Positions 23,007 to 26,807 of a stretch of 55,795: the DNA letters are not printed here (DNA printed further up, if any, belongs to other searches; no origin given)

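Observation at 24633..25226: Histidine-phosphatase (PGM-like) domain inserted inside isoleucyl-tRNA synthetase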

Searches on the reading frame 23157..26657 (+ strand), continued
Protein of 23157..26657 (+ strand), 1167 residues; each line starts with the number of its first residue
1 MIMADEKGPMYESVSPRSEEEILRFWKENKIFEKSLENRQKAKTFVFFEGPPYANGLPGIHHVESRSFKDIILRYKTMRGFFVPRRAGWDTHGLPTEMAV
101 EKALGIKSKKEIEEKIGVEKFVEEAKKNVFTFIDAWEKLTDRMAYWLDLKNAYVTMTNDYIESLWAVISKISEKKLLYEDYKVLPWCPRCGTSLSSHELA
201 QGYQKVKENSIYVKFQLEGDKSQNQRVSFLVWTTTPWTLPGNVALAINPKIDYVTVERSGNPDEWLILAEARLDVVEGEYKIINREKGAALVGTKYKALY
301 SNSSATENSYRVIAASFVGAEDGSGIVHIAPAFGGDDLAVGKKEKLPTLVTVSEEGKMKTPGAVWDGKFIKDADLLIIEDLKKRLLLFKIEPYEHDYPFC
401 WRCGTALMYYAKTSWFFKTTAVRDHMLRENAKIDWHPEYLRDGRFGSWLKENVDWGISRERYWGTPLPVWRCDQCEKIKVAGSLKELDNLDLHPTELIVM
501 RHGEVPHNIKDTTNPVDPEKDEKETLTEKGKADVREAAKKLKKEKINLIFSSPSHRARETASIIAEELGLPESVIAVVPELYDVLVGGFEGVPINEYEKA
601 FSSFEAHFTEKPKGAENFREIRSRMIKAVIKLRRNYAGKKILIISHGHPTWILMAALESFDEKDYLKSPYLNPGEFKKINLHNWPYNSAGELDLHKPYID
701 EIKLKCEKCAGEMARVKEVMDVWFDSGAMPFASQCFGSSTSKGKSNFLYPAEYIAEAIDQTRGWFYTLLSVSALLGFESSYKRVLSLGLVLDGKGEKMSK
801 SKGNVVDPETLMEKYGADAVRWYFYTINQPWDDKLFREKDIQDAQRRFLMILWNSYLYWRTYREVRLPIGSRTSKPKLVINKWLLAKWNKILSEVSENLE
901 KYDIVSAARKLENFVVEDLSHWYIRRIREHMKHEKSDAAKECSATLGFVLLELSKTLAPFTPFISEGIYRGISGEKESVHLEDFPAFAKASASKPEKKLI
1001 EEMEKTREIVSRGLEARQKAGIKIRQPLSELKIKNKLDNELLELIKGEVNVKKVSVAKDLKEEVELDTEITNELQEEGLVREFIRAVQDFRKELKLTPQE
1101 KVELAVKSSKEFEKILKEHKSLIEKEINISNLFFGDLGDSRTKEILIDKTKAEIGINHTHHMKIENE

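Call 6: search_solved_structures(query=window:23157-26657:+, max_evalue=0.00001, show_alignments=1)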
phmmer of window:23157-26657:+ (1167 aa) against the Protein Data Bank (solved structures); distinct sequences matched with E-value up to 0.00001: 56.
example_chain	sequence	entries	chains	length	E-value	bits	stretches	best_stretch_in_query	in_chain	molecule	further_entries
8c8w_A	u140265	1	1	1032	1.2e-236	791.5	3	15-490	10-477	Isoleucine--tRNA ligase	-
8c8u_A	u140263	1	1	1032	7.9e-235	785.5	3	15-489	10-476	Isoleucine--tRNA ligase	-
8c8v_A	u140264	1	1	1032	9.4e-235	785.3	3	15-490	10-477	Isoleucine--tRNA ligase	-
8c9d_A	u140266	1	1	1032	2.9e-233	780.4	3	15-490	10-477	Isoleucine--tRNA ligase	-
1ile_A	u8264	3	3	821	4.1e-232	776.6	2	15-488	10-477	ISOLEUCYL-TRNA SYNTHETASE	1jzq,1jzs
9w01_B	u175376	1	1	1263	8.7e-164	550.3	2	16-490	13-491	Isoleucine--tRNA ligase, cytoplasmic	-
8wnd_A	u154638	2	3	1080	9.3e-156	523.7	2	16-490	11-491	isoleucine--tRNA ligase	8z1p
6ldk_A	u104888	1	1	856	1.4e-152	513.2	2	15-490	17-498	Isoleucine--tRNA ligase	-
9wqs_A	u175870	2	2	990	2.6e-151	509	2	16-490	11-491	Isoleucine--tRNA ligase, cytoplasmic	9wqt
7d5c_A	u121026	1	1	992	2.6e-151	508.9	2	16-490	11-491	Isoleucine--tRNA ligase, cytoplasmic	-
8c9f_A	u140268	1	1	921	4.5e-98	332.6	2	9-490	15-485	Isoleucine--tRNA ligase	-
1ffy_A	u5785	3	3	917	6.9e-97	328.7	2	15-481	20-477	ISOLEUCYL-TRNA SYNTHETASE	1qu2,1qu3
8c9e_A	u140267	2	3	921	1.3e-95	324.5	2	9-490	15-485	Isoleucine--tRNA ligase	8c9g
8wnf_A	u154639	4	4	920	2.8e-69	237.3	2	21-470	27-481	Isoleucine--tRNA ligase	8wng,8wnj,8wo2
8wni_A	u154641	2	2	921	2.8e-69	237.3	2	21-470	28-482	Isoleucine--tRNA ligase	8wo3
1h2e_A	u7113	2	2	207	4.5e-11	44.5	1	495-694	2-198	PHOSPHATASE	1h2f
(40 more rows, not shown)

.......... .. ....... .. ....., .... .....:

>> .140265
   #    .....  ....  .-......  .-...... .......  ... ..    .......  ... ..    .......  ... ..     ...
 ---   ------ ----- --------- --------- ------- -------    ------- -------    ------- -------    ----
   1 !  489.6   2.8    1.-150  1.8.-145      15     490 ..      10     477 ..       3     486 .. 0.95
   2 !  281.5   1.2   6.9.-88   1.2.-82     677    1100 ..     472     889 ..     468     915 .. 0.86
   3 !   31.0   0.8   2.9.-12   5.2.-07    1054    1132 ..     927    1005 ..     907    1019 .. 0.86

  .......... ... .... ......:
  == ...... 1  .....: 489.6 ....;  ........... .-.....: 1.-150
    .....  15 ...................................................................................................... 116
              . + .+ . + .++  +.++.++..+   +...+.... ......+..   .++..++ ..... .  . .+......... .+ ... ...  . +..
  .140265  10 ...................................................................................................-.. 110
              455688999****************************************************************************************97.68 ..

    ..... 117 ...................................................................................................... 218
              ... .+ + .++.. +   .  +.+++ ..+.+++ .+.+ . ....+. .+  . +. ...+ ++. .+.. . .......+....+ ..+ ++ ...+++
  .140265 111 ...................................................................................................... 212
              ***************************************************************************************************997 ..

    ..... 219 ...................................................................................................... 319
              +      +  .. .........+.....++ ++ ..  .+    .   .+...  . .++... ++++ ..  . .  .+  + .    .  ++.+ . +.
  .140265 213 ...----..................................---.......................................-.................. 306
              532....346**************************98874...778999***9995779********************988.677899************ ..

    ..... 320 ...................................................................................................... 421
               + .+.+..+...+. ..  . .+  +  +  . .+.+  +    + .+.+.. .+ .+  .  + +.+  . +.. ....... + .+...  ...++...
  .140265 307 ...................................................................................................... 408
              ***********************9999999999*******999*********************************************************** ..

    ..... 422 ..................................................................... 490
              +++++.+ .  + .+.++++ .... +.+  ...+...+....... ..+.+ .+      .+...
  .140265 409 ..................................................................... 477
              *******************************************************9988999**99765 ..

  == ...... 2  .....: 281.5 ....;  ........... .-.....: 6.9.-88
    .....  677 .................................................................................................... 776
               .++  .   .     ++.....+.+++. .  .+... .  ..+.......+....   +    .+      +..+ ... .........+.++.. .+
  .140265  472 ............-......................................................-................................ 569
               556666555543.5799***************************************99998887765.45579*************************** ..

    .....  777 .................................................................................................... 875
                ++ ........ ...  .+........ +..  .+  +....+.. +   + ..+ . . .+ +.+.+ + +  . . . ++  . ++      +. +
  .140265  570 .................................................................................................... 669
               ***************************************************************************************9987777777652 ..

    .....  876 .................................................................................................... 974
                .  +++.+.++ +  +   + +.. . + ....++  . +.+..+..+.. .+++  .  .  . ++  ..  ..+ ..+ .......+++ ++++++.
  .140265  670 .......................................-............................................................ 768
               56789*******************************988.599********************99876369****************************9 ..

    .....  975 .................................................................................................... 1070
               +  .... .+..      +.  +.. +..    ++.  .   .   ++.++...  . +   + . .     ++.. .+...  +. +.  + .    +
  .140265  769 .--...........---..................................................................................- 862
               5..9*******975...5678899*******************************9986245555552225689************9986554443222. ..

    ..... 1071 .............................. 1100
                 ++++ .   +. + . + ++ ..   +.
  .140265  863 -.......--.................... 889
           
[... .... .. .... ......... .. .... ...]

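Call 29: predict_structure(alignment_id=A1)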
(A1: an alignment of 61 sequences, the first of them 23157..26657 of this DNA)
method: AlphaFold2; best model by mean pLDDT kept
length: 1167 residues; sequences in the alignment: 61
mean_pLDDT: 88.6   pTM: 0.83
mean pLDDT of the five models: 88.6, 87.5, 86.9, 86.0, 85.3
residues with pLDDT >= 90: 752; 70-90: 347; 50-70: 35; < 50: 33
segments of 3 or more residues with pLDDT < 50: 1-13, 221-223, 741-745, 1160-1167
pLDDT, mean of each block of 10 residues (from residue 1): 27 70 94 92 91 87 92 96 92 85 84 88 92 92 90 92 95 96 89 78 85 87 71 95 96 91 89 89 93 94 88 93 93 94 93 93 94 95 95 90 85 93 96 91 86 84 92 95 94 93 95 91 94 95 93 96 94 93 94 93 94 95 95 91 97 93 93 94 92 94 94 93 90 76 61 85 85 95 90 80 82 93 84 83 91 93 63 74 93 95 94 96 90 83 92 96 95 91 84 75 92 90 88 89 90 89 88 88 89 79 88 89 84 82 86 81 35
secondary structure, 60 per line:
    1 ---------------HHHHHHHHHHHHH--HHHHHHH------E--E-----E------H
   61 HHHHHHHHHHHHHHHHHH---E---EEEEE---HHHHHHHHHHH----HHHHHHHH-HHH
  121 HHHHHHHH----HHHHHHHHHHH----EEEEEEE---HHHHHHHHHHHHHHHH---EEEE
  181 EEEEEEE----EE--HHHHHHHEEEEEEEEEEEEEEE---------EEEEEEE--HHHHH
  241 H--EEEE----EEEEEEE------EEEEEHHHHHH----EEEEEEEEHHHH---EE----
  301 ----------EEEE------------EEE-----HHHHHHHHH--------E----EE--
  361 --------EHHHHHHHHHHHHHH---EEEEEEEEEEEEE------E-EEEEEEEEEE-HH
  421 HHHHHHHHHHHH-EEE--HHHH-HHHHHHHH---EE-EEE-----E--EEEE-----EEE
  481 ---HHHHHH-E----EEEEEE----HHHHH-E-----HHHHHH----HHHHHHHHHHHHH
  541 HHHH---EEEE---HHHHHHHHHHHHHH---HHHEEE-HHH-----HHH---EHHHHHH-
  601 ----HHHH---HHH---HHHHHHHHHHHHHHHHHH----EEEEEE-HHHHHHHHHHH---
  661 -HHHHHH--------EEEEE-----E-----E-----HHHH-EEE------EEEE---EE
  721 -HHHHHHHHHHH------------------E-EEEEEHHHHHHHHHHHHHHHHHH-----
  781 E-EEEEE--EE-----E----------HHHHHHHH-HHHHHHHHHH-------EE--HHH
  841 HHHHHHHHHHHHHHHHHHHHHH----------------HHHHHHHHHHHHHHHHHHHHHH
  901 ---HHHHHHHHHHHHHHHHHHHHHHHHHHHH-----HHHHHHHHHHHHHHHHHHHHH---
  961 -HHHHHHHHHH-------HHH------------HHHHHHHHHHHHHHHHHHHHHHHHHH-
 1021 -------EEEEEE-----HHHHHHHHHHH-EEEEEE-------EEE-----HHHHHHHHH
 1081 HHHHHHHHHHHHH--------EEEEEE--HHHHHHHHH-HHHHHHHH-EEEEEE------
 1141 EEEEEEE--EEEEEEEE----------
elements in order (helices of 4 or more, strands of 3 or more residues): H16-28 H31-37 H60-78 E86-90 H94-104 H109-116 H118-128 H133-143 E148-154 H158-173 E177-187 H196-202 E203-217 E227-233 H236-241 E244-247 E252-258 E265-269 H270-275 E280-287 H288-291 E311-314 E327-329 H335-343 H370-383 E387-399 E408-417 H419-432 E434-436 H439-442 H444-451 E458-460 E469-472 E478-480 H484-489 E496-501 H506-510 H518-523 H528-544 E548-551 H555-568 E575-577 H594-599 H605-608 H618-635 E640-645 H647-657 H662-667 E676-680 H698-701 E703-705 E712-715 H722-732 E753-757 H758-775 E783-787 H808-815 H817-826 H838-862 H879-900 H904-931 H937-957 H962-971 H994-1019 E1028-1033 H1039-1049 E1051-1056 E1064-1066 H1072-1093 E1102-1107 H1110-1118 H1120-1127 E1129-1134 E1141-1147 E1150-1157

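Call 32: fold_search(model_id=the predicted structure, library=pdb)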
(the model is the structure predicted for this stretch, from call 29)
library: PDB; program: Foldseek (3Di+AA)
matches with E <= 10: 962; with E <= 0.001: 501
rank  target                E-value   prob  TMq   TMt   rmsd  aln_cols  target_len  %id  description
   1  8c8v                  8.2e-90  1.00  0.73  0.82   4.7      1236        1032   32  Priestia megaterium mupirocin-resistant isoleucyl-tRNA synthetase 2 with a fully-resolved C-terminal tRNA-binding domain (released 2023-08-16)
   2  8c9d                  1.7e-89  1.00  0.73  0.82   4.8      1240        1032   32  Priestia megaterium W130Q mutant of type 2 isoleucyl-tRNA synthetase complexed with an isoleucyl-adenylate analogue (released 2023-08-16)
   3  8c8w                  3.3e-89  1.00  0.73  0.82   4.8      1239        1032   32  Priestia megaterium mupirocin hyper-resistant HIGH motif mutant of type 2 isoleucyl-tRNA synthetase complexed with an is (released 2023-08-16)
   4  8c8u                  1.4e-86  1.00  0.67  0.76   6.5      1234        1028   32  Priestia megaterium mupirocin-resistant isoleucyl-tRNA synthetase 2 complexed with mupirocin (released 2023-08-23)
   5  1ile                  4.8e-74  1.00  0.65  0.92   4.5      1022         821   37  ISOLEUCYL-TRNA SYNTHETASE (released 1999-04-13)
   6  8wnd_A                9.0e-72  1.00  0.73  0.80   4.8      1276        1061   25  Crystal structure of Saccharomyces cerevisiae isoleucyl-tRNA synthetase in complex with tRNA(Ile) and isoleucine (released 2024-10-09)
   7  8z1p_A                1.2e-71  1.00  0.71  0.78   5.8      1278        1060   26  Crystal structure of Saccharomyces cerevisiae isoleucyl-tRNA synthetase in complex with a mimic tRNA(Met) and isoleuci (released 2024-12-18)
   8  7d5c                  5.5e-67  1.00  0.65  0.81   4.7      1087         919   27  IleRS in complex with a tRNA site inhibitor (released 2021-02-24)
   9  8wnd_B                9.6e-67  1.00  0.71  0.88   3.8      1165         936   27  Crystal structure of Saccharomyces cerevisiae isoleucyl-tRNA synthetase in complex with tRNA(Ile) and isoleucine (released 2024-10-09)
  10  9wqt                  8.2e-66  1.00  0.66  0.82   4.8      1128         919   27  Crystal structure of Saccharomyces cerevisiae isoleucyl-tRNA synthetase in complex with reveromycin A and isoleucine (released 2026-04-08)
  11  9wqs                  3.6e-64  1.00  0.64  0.81   5.0      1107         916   26  Crystal structure of Saccharomyces cerevisiae isoleucyl-tRNA synthetase in complex with reveromycin A and isoleucine (released 2026-04-08)
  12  6ldk                  1.7e-63  1.00  0.63  0.89   3.3      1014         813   28  Isoleucyl-tRNA synthetase from Candida albicans complexed with a isoleucyl-adenylate (released 2020-11-04)
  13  8c9f                  1.9e-57  1.00  0.63  0.80   7.7      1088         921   22  Priestia megaterium inactive HIGH motif mutant of type1 isoleucyl-tRNA synthetase complexed with an isoleucyl-adenylate  (released 2023-08-16)
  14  8c9e                  5.6e-57  1.00  0.60  0.76  10.2      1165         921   20  Priestia megaterium mupirocin-sensitive isoleucyl-tRNA synthetase 1 complexed with an isoleucyl-adenylate analogue (released 2023-08-16)
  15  1qu2_A                2.9e-51  1.00  0.56  0.70   9.0      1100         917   21  INSIGHTS INTO EDITING FROM AN ILE-TRNA SYNTHETASE STRUCTURE WITH TRNA(ILE) AND MUPIROCIN (released 1999-08-31)
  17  1qu3_A                1.1e-48  1.00  0.56  0.72   9.2      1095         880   21  INSIGHTS INTO EDITING FROM AN ILE-TRNA SYNTHETASE STRUCTURE WITH TRNA(ILE) AND MUPIROCIN (released 1999-08-31)
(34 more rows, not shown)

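Call 86: find_encoding_contigs(protein=P0070, flank=6000, max_places=3)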
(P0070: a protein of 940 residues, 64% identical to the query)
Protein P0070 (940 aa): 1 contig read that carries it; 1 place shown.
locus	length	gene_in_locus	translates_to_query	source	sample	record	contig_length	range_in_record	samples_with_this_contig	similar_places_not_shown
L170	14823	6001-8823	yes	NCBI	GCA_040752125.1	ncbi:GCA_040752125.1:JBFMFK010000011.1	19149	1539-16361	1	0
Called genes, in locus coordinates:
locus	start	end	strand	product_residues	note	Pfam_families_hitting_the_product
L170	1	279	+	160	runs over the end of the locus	PF00383:dCMP_cyt_deam_1, PF14437:MafB19-deam (weak)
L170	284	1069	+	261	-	PF00303:Thymidylat_synt (weak)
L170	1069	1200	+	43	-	-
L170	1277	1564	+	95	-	-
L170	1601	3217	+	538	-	PF01406:tRNA-synt_1e (faint), PF03485:Arg_tRNA_synt_N, PF00750:tRNA-synt_1d, PF05746:DALR_1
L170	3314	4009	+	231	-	-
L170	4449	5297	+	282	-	PF00078:RVT_1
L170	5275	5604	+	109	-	PF18924:DUF5674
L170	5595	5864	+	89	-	-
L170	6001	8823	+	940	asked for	PF00133:tRNA-synt_1, PF09334:tRNA-synt_1g, PF08264:Anticodon_1, PF19302:DUF5915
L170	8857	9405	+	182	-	PF11967:RecO_N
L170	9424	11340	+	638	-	-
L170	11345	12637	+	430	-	PF00587:tRNA-synt_2b, PF03129:HGTP_anticodon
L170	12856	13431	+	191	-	PF20803:PaaX_M, PF09827:CRISPR_Cas2 (faint)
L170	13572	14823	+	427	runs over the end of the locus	PF00675:Peptidase_M16, PF05193:Peptidase_M16_C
